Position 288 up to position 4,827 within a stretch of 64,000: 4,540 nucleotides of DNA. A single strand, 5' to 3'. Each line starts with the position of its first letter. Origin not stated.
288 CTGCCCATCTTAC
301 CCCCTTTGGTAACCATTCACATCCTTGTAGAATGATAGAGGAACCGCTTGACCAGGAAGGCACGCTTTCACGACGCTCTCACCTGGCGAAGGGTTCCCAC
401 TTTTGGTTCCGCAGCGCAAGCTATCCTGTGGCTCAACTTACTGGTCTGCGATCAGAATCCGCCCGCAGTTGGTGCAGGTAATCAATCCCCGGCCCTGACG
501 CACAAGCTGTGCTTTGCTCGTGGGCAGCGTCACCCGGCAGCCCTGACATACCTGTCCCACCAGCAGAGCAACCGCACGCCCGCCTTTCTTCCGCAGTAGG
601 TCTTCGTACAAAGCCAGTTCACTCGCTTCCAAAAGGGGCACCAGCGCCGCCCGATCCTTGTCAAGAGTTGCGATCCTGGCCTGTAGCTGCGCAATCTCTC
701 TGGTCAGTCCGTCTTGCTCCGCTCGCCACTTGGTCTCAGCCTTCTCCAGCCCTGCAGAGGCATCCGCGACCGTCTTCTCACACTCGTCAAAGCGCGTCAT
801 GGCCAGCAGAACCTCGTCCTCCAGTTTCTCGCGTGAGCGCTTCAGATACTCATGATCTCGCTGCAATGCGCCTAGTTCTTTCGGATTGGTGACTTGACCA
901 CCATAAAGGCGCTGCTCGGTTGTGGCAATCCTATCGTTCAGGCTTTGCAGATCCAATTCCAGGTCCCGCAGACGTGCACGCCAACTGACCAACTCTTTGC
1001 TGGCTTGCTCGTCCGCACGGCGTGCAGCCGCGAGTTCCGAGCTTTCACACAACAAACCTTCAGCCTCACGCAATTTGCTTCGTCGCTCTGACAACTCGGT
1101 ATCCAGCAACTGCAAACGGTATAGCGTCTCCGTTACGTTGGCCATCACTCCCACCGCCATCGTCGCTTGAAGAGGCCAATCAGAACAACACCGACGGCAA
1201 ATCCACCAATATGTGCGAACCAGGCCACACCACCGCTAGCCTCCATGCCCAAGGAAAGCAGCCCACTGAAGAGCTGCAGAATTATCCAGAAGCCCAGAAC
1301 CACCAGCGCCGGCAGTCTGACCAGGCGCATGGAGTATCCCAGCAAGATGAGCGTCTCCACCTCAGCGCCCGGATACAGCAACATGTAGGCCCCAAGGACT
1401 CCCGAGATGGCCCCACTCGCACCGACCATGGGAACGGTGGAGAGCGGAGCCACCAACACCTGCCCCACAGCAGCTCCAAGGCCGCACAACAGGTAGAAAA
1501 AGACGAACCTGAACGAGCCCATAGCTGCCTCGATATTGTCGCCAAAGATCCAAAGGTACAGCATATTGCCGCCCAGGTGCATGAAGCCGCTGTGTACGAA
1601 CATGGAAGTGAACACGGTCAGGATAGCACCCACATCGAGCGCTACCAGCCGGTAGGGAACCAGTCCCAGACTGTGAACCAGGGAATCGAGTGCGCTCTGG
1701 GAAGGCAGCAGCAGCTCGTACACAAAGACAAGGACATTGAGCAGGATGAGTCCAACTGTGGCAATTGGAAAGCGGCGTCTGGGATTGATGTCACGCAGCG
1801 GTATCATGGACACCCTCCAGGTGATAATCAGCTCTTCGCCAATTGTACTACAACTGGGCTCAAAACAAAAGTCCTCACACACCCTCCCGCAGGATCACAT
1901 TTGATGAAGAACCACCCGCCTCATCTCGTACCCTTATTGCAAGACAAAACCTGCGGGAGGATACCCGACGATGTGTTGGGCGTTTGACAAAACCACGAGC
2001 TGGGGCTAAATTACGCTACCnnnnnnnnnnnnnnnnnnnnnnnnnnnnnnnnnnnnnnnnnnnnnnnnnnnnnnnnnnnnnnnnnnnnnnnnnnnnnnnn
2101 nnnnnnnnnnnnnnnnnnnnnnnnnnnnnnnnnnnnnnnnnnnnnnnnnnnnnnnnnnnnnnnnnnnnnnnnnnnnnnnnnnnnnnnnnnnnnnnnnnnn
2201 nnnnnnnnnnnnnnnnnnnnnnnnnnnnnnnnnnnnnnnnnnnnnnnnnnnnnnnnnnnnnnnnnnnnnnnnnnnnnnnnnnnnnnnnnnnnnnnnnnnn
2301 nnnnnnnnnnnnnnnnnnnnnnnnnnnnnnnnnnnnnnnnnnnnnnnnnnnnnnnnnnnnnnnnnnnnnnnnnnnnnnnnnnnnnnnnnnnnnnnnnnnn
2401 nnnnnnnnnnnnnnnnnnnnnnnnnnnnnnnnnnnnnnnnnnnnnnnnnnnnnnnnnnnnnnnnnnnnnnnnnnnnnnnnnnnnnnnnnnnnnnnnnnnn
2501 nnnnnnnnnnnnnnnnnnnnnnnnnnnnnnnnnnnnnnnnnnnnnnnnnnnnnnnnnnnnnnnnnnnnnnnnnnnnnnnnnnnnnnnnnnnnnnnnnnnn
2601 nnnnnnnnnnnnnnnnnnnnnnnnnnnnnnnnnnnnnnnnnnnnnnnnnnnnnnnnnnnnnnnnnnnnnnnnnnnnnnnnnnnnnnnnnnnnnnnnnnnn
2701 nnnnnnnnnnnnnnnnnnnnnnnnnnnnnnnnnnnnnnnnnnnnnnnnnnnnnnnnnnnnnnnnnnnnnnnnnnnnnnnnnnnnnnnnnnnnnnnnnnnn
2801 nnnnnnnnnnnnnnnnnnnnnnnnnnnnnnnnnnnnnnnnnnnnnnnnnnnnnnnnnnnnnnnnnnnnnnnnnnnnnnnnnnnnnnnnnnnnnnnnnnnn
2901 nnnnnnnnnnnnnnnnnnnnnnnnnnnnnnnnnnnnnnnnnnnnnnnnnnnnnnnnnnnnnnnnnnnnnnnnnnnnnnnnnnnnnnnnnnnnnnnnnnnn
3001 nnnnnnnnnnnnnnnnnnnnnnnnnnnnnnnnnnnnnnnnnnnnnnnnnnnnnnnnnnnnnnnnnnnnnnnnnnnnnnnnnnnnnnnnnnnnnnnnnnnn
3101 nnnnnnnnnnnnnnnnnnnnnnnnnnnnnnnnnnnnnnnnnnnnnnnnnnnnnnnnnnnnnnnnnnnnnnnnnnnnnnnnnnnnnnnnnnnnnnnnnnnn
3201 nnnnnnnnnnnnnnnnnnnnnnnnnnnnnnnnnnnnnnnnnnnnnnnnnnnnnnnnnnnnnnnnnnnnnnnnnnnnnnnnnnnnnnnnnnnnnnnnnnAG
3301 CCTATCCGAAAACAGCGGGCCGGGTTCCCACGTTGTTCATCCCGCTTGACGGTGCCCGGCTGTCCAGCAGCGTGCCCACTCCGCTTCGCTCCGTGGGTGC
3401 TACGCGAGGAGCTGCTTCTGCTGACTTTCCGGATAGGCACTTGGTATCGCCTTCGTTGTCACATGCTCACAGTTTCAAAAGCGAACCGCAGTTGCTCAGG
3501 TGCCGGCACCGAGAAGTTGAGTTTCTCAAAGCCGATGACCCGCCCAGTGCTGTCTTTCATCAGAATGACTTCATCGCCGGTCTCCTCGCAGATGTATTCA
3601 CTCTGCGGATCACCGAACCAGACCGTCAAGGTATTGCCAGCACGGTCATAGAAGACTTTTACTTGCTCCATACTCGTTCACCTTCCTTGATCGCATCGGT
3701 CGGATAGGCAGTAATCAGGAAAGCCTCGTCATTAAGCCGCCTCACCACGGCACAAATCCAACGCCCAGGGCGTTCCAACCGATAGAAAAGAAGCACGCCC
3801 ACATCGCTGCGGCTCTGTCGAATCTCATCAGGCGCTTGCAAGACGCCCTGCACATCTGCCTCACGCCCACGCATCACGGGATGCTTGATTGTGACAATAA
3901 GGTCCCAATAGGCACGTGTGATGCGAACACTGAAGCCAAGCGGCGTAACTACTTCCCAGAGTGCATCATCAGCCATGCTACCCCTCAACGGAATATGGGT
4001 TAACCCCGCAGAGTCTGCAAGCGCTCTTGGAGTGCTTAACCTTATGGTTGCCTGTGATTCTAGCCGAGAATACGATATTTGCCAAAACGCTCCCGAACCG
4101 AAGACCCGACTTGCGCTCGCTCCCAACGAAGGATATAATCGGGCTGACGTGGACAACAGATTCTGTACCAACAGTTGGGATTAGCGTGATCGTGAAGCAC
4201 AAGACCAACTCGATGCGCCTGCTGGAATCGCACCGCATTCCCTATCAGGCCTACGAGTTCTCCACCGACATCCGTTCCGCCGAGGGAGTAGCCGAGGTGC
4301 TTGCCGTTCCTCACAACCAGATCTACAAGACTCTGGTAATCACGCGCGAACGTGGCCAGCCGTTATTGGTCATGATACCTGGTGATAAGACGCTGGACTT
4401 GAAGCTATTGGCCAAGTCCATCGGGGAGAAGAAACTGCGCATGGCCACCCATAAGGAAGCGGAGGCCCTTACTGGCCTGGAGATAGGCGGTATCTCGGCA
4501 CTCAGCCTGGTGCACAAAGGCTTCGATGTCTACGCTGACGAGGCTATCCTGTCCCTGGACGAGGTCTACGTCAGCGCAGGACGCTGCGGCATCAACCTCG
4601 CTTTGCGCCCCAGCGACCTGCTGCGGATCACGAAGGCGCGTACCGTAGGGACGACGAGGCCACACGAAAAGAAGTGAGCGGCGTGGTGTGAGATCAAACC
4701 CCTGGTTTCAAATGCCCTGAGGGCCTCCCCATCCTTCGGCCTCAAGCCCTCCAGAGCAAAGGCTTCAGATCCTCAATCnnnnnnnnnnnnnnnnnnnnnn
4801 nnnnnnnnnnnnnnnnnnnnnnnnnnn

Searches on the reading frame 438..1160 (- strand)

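Call 63: search_protein_families(library=pfam, proteins=[window:438-1160:-], max_evalue=0.00001)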
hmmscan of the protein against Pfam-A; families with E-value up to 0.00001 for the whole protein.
window:438-1160:- (240 aa): 2 families
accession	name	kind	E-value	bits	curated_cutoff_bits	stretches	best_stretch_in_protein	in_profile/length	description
PF24481.2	CT398_CC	-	1.6e-17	64.3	27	1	17-192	2-179/180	CT398-like coiled coil hairpin domain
PF02591.20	Zn_ribbon_9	-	2.3e-10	40.8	29.1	1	204-236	1-33/33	C4-type zinc ribbon domain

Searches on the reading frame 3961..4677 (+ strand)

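Call 63: search_protein_families(library=pfam, proteins=[window:3961-4677:+], max_evalue=0.00001)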
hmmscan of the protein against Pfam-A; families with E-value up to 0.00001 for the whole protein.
window:3961-4677:+ (238 aa): 1 family
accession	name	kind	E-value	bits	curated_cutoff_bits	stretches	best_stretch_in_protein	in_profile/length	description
PF04073.20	tRNA_edit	-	4.5e-29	101.5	25.5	1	103-222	3-122/123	Aminoacyl-tRNA editing domain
